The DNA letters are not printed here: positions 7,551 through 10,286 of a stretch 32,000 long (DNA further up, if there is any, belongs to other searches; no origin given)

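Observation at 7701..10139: Single 812-aa ORF fusing a GlmU-like nucleotidyltransferase and beta-helix to a DUF89 damage-control phosphatase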

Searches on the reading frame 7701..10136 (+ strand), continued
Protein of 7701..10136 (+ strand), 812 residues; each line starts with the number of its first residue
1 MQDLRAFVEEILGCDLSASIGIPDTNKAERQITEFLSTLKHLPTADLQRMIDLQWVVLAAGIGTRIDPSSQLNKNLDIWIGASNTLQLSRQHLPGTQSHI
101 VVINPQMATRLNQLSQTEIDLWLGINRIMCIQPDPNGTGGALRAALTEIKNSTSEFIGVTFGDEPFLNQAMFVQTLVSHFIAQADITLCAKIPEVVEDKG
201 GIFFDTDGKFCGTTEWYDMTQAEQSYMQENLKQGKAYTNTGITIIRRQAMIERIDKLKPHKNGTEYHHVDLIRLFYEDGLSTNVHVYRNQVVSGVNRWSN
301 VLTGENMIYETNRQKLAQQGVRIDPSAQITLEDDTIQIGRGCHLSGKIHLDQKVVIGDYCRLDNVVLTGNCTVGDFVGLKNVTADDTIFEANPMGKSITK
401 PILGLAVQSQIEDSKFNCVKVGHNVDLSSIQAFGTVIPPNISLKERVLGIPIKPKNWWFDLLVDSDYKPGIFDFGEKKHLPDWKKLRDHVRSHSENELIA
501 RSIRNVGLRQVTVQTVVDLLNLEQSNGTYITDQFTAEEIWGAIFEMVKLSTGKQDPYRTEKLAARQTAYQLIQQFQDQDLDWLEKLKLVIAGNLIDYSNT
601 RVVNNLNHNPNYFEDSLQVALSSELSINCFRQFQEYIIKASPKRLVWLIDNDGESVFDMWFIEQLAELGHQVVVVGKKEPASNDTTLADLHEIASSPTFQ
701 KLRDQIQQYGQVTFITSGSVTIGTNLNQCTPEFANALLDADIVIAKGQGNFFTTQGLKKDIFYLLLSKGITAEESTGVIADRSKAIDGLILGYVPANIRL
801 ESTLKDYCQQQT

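Call 27: search_protein_families(library=pfam, proteins=[P0124, P0125, P0126, P0161, P0147, P0151, P0145, P0146, P0155, P0159], max_evalue=0.001)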
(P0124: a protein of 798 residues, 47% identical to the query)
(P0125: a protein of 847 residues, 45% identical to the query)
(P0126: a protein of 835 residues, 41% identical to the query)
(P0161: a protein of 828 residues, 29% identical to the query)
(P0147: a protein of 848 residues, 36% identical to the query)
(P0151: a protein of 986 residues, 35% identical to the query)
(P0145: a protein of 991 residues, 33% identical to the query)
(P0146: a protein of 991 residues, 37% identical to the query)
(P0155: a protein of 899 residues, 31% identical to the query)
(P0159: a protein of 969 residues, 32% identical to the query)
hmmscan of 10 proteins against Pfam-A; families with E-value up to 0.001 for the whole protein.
P0124 (798 aa): 3 families
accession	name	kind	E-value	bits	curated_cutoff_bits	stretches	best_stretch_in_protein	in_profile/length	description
PF01937.24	ARMT1-like_dom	-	3.6e-44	151.7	25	1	480-740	15-276/311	Damage-control phosphatase ARMT1-like domain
PF00132.30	Hexapep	-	1.6e-06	28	27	1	365-391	4-30/36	Bacterial transferase hexapeptide (six repeats)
PF25084.1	LbH_EIF2B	-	4.8e-06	27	54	1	362-424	21-89/105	EIF2B subunit epsilon LbH domain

P0125 (847 aa): 3 families
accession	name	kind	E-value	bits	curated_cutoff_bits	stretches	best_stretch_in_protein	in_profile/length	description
PF01937.24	ARMT1-like_dom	-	5.3e-33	115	25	1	584-794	63-282/311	Damage-control phosphatase ARMT1-like domain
PF12804.13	NTP_transf_3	-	1.5e-05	25.6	27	1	62-211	2-120/160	MobA-like NTP transferase domain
PF00132.30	Hexapep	-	0.00042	20.3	27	0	367-392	10-35/36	Bacterial transferase hexapeptide (six repeats)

P0126 (835 aa): 2 families
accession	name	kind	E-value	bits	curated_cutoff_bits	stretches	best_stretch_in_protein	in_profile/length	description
PF01937.24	ARMT1-like_dom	-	7.6e-31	107.9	25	1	575-777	66-274/311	Damage-control phosphatase ARMT1-like domain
PF12804.13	NTP_transf_3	-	2e-05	25.3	27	1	55-206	2-121/160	MobA-like NTP transferase domain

P0161 (828 aa): 1 family
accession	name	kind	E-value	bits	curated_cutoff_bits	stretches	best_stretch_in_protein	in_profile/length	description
PF01937.24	ARMT1-like_dom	-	9.8e-33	114.1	25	1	528-759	59-296/311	Damage-control phosphatase ARMT1-like domain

P0147 (848 aa): 14 families
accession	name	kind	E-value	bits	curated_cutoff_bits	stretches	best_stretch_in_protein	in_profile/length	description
PF13424.12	TPR_12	-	3.3e-29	101.3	30.1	2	454-525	2-75/77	Tetratricopeptide repeat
PF01937.24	ARMT1-like_dom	-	1.8e-21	77.1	25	1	626-788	111-277/311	Damage-control phosphatase ARMT1-like domain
PF00515.34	TPR_1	-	3.9e-19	68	27.8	1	455-486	1-32/34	Tetratricopeptide repeat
PF07719.23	TPR_2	-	4.8e-18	64.2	27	1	455-485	1-31/34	Tetratricopeptide repeat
PF13374.12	TPR_10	-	7.7e-17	61.2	27.5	1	455-488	2-35/42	Tetratricopeptide repeat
PF13176.12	TPR_7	-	7.9e-17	60.3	27.9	0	458-490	2-34/36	Tetratricopeptide repeat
PF13289.12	SIR2_2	-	7e-11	42.8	24.5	1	113-217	2-96/141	SIR2-like domain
PF13181.12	TPR_8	-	5.8e-09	35.8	25.7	0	455-487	1-33/34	Tetratricopeptide repeat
PF17874.7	TPR_MalT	-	1.1e-08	35.2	45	0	459-568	44-155/336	MalT-like TPR region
PF24885.1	TPR_NPHP3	-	1.1e-07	32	100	1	449-569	93-217/239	Nephrocystin-3 TPR domain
PF13432.12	TPR_16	-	4.5e-06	27.4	32.7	0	454-484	30-60/65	Tetratricopeptide repeat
PF13428.12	TPR_14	-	2.3e-05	25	23.5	0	460-483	6-29/44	Tetratricopeptide repeat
PF14938.12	SNAP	-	6.2e-05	23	25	0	465-524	84-144/282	Soluble NSF attachment protein, SNAP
PF13174.12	TPR_6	-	0.00067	20.6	26.3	0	461-480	6-25/33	Tetratricopeptide repeat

P0151 (986 aa): 0 families

P0145 (991 aa): 1 family
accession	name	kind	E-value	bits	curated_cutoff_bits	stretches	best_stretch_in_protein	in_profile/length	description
PF01937.24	ARMT1-like_dom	-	7e-20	71.9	25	1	649-941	24-301/311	Damage-control phosphatase ARMT1-like domain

P0146 (991 aa): 1 family
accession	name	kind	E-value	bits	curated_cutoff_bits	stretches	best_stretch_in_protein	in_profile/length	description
PF01937.24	ARMT1-like_dom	-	3.2e-45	155.1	25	1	521-800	32-297/311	Damage-control phosphatase ARMT1-like domain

P0155 (899 aa): 3 families
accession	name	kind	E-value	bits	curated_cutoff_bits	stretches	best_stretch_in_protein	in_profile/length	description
PF01937.24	ARMT1-like_dom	-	5.3e-30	105.1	25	1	604-863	32-298/311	Damage-control phosphatase ARMT1-like domain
PF00625.27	Guanylate_kin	-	1.3e-06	28.7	25.2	1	139-215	3-82/182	Guanylate kinase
PF13671.12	AAA_33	-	9.5e-05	23.2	27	0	140-186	1-46/143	AAA domain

P0159 (969 aa): 1 family
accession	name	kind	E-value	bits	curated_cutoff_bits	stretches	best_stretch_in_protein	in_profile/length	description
PF01937.24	ARMT1-like_dom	-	5.1e-22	78.9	25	1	668-895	57-273/311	Damage-control phosphatase ARMT1-like domain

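Call 28: find_encoding_contigs(protein=P0126, flank=8000, max_places=3)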
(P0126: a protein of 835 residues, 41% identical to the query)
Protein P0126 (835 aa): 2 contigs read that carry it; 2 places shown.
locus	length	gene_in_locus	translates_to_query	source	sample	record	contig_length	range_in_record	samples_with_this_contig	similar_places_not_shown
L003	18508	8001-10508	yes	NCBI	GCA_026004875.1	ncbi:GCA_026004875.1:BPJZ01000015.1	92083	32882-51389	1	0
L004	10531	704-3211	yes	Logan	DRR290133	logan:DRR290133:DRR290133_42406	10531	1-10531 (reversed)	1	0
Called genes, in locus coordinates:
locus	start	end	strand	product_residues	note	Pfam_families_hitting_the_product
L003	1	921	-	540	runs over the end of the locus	PF01554:MatE (faint), PF03023:MurJ, PF13440:Polysacc_synt_3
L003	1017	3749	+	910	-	PF01590:GAF, PF13185:GAF_2, PF00989:PAS (weak), PF08448:PAS_4 (weak), PF13188:PAS_8 (weak), PF01590:GAF, PF00512:HisKA, PF02518:HATPase_c, +1 more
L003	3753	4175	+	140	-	PF00072:Response_reg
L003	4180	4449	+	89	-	PF00483:NTP_transferase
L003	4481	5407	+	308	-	PF00483:NTP_transferase, PF24894:Hexapep_GlmU, PF25084:LbH_EIF2B (weak), PF25247:LbH_GLGC (faint), PF25087:GMPPB_C (weak)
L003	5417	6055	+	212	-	PF02878:PGM_PMM_I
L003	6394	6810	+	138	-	PF02880:PGM_PMM_III (weak), PF00408:PGM_PMM_IV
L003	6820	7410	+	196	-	PF01933:CofD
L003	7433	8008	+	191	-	PF01933:CofD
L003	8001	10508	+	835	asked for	PF12804:NTP_transf_3 (faint), PF01937:ARMT1-like_dom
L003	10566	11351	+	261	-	PF01182:Glucosamine_iso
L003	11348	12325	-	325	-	PF00753:Lactamase_B, PF12706:Lactamase_B_2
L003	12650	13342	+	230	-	PF00149:Metallophos (weak), PF14582:Metallophos_3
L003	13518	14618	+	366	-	-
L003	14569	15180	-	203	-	PF01195:Pept_tRNA_hydro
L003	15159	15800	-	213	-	-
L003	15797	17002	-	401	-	PF01520:Amidase_3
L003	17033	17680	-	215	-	PF01386:Ribosomal_L25p, PF14693:Ribosomal_TL5_C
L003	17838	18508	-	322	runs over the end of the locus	PF00288:GHMP_kinases_N, PF08544:GHMP_kinases_C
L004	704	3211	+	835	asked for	PF12804:NTP_transf_3 (faint), PF01937:ARMT1-like_dom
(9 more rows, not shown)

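Call 29: find_encoding_contigs(protein=P0125, flank=8000, max_places=3)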
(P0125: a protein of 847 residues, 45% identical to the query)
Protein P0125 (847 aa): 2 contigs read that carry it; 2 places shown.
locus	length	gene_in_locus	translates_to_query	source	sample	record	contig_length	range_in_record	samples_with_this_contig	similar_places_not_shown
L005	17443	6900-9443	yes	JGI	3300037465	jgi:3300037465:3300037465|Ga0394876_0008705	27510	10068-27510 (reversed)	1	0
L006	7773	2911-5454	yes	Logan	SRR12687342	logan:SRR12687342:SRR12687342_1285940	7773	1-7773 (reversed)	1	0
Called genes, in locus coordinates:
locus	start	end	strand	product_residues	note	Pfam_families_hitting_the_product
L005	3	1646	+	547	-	?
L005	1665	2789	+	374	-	-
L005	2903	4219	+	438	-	PF01261:AP_endonuc_2, PF27526:XylA2_C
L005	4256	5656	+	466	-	PF02878:PGM_PMM_I, PF02879:PGM_PMM_II, PF02880:PGM_PMM_III, PF00408:PGM_PMM_IV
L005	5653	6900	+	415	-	PF01933:CofD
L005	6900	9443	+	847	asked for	PF12804:NTP_transf_3 (faint), PF01937:ARMT1-like_dom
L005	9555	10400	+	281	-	PF00288:GHMP_kinases_N, PF08544:GHMP_kinases_C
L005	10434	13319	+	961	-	PF00122:E1-E2_ATPase, PF13246:Cation_ATPase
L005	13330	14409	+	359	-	PF01408:GFO_IDH_MocA, PF02894:GFO_IDH_MocA_C, PF22725:GFO_IDH_MocA_C3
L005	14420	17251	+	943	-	PF00246:Peptidase_M14, PF16586:DUF5060, PF13204:Apiosidase, PF12904:Collagen_bind_2 (weak)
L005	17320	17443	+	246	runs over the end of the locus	PF05721:PhyH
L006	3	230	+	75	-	?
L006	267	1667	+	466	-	PF02878:PGM_PMM_I, PF02879:PGM_PMM_II, PF02880:PGM_PMM_III, PF00408:PGM_PMM_IV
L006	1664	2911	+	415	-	PF01933:CofD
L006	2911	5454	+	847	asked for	PF12804:NTP_transf_3 (faint), PF01937:ARMT1-like_dom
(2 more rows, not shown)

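Call 31: search_protein_families(library=ncbifam, proteins=[L005:2903-4219:+, L005:4256-5656:+, L005:5653-6900:+, L005:9555-10400:+, L005:13330-14409:+, L003:10566-11351:+, L003:4481-5407:+], max_evalue=0.00001)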
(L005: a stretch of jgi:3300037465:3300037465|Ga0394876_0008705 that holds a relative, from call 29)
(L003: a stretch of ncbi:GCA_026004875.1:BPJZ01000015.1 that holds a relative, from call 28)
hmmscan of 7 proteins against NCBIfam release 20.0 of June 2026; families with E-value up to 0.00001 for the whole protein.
L005:2903-4219:+ (438 aa): 4 families
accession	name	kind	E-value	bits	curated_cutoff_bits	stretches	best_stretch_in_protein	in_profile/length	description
TIGR02630.1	xylose_isom_A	equivalog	3.4e-221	734.7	533.25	1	4-437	1-435/435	xylose isomerase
NF003998.0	PRK05474.1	subfamily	4.6e-217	721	459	1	3-437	3-437/439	xylose isomerase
NF009115.0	PRK12465.1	subfamily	3e-174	580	888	1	3-437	11-443/445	xylose isomerase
TIGR02631.1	xylA_Arthro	equivalog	9.8e-33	113.7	447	1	58-387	7-332/382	xylose isomerase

L005:4256-5656:+ (466 aa): 7 families
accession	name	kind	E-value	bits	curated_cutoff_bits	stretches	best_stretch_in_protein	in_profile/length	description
TIGR03990.1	Arch_GlmM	equivalog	1.2e-139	466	439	1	7-450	3-442/444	phosphoglucosamine mutase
TIGR01455.1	glmM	equivalog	2e-69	234.4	447.55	1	8-447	1-435/442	phosphoglucosamine mutase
NF007088.0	PRK09542.1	equivalog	1.8e-62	211.9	618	1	13-451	17-452/456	phosphomannomutase/phosphoglucomutase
NF046027.1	PhglucPhmanMutPgmG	equivalog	7.6e-59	199.6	600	1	14-449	16-447/460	phosphoglucomutase/phosphomannomutase PgmG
NF011943.0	PRK15414.1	subfamily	8.7e-38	130.5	801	1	11-437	10-438/456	phosphomannomutase CpsG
TIGR01132.1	pgm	equivalog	1.5e-19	69.8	778.05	2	4-134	38-179/546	phosphoglucomutase (alpha-D-glucose-1,6-bisphosphate-dependent)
NF005737.0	PRK07564.1-1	equivalog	8.4e-11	41.2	378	0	211-361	240-395/543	alpha-D-glucose phosphate-specific phosphoglucomutase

L005:5653-6900:+ (415 aa): 3 families
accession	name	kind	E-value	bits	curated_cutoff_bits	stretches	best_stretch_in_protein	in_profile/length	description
TIGR01826.1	CofD_related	subfamily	9.4e-91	304.5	196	1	6-317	1-283/310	uridine diphosphate-N-acetylglucosamine-binding protein YvcK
TIGR04357.1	CofD_rel_GAK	hypoth_equivalog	3.5e-30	105.6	340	2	87-274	123-301/368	GAK system CofD-like protein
TIGR01819.1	F420_cofD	equivalog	2.1e-09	36.8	257.45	1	193-246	171-224/301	2-phospho-L-lactate transferase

L005:9555-10400:+ (281 aa): 5 families
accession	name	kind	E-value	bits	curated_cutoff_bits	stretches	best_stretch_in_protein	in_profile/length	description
TIGR00191.1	thrB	equivalog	1.6e-58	198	168.25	1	18-276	42-300/304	homoserine kinase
NF002288.1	PRK01212.1-4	equivalog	9.3e-53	179.2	194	1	19-272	38-298/303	homoserine kinase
NF002870.0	PRK03188.1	equivalog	3.4e-27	95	286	1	16-251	53-282/310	4-(cytidine 5'-diphospho)-2-C-methyl-D-erythritol kinase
NF011205.0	PRK14611.1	equivalog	2.1e-12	47.1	364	1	35-253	59-263/275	4-(cytidine 5'-diphospho)-2-C-methyl-D-erythritol kinase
NF011202.0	PRK14608.1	equivalog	2.9e-08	33.3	204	1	19-244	55-268/294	4-(cytidine 5'-diphospho)-2-C-methyl-D-erythritol kinase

L005:13330-14409:+ (359 aa): 8 families
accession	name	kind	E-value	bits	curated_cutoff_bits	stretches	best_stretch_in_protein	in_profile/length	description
TIGR04380.1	myo_inos_iolG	equivalog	3e-55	187.4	355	1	3-341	1-329/330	inositol 2-dehydrogenase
NF040723.1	UDP-GlcNAcDh_Arch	equivalog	7.6e-43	147.2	450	1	5-335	2-301/302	UDP-N-acetylglucosamine 3-dehydrogenase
NF052479.1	LevoglcsnDh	equivalog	5.6e-33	114.2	650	1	1-207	1-218/386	levoglucosan dehydrogenase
NF041392.1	XylDh_Gfo6_Halo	equivalog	2.1e-25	89.3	350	1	26-342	40-349/350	D-xylose 1-dehydrogenase Gfo6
NF008607.0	PRK11579.1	subfamily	1.1e-18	67.3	330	1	3-194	4-194/346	oxidoreductase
NF052679.1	InsChiInosDhIolG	equivalog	6.9e-13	48.3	540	1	4-264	3-259/343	bifunctional inositol 2-dehydrogenase/D-chiro-inositol 1-dehydrogenase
NF058561.1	BT_2158_fam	equivalog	1.2e-08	34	750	1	19-146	48-177/487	glycoside 3-dehydrogenase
NF007574.0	PRK10206.1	equivalog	8.3e-07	28.4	352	1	55-151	55-151/345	oxidoreductase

L003:10566-11351:+ (261 aa): 8 families
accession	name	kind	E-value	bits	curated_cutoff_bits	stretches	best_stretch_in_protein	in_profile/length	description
NF001684.0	PRK00443.1-4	subfamily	5.9e-75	252.1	326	1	17-237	23-241/260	glucosamine-6-phosphate deaminase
TIGR00502.1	nagB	equivalog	1.9e-71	240.4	236.9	1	26-237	36-247/259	glucosamine-6-phosphate deaminase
NF002557.0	PRK02122.1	subfamily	1.8e-67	227.9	384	1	24-239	61-277/653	glucosamine-6-phosphate deaminase-like protein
NF001685.0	PRK00443.1-5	equivalog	6.8e-53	179.6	513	1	26-232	36-242/266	glucosamine-6-phosphate deaminase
NF001682.0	PRK00443.1-1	equivalog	8e-48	163.1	528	1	26-234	31-231/262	glucosamine-6-phosphate deaminase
NF007291.0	PRK09762.1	equivalog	1.4e-31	110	271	1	19-226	28-230/236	galactosamine-6-phosphate isomerase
NF009022.0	PRK12358.1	equivalog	9.8e-30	103.8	247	1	1-237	1-237/239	glucosamine-6-phosphate deaminase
TIGR01198.1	pgl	equivalog_domain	2.2e-20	73.2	124.45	1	26-235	31-232/234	6-phosphogluconolactonase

L003:4481-5407:+ (308 aa): 10 families
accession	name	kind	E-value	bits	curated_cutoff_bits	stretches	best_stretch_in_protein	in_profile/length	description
NF001947.0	PRK00725.1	subfamily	1.3e-112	376.7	470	1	2-306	110-419/426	glucose-1-phosphate adenylyltransferase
NF002023.0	PRK00844.1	subfamily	3.2e-109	365.5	458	1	2-306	98-407/408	glucose-1-phosphate adenylyltransferase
TIGR02091.1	glgC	equivalog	1.2e-101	340.5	424.9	1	2-281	93-363/364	glucose-1-phosphate adenylyltransferase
NF003670.0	PRK05293.1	equivalog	2.7e-84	283.3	470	1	2-285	98-363/382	glucose-1-phosphate adenylyltransferase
NF002772.0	PRK02862.1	equivalog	1.2e-61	208.7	537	1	2-252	96-345/429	glucose-1-phosphate adenylyltransferase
TIGR02092.1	glgD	equivalog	1.2e-28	100.2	236.6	1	7-283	100-357/370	glucose-1-phosphate adenylyltransferase subunit GlgD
NF052502.1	man1P_GTase_Rv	exception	9.1e-25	87.2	440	1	17-274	93-324/352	mannose-1-phosphate guanylyltransferase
NF041313.1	UDPGP_AglF_Halo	equivalog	8.3e-10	38.5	400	1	5-110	83-177/234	UTP--glucose-1-phosphate uridylyltransferase AglF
TIGR01208.1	rmlA_long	equivalog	1.3e-09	37.5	320.25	1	5-278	84-335/353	glucose-1-phosphate thymidylyltransferase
TIGR03992.1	Arch_glmU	subfamily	2e-09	36.8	292.1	1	4-112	83-173/393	bifunctional sugar-1-phosphate nucleotidylyltransferase/acetyltransferase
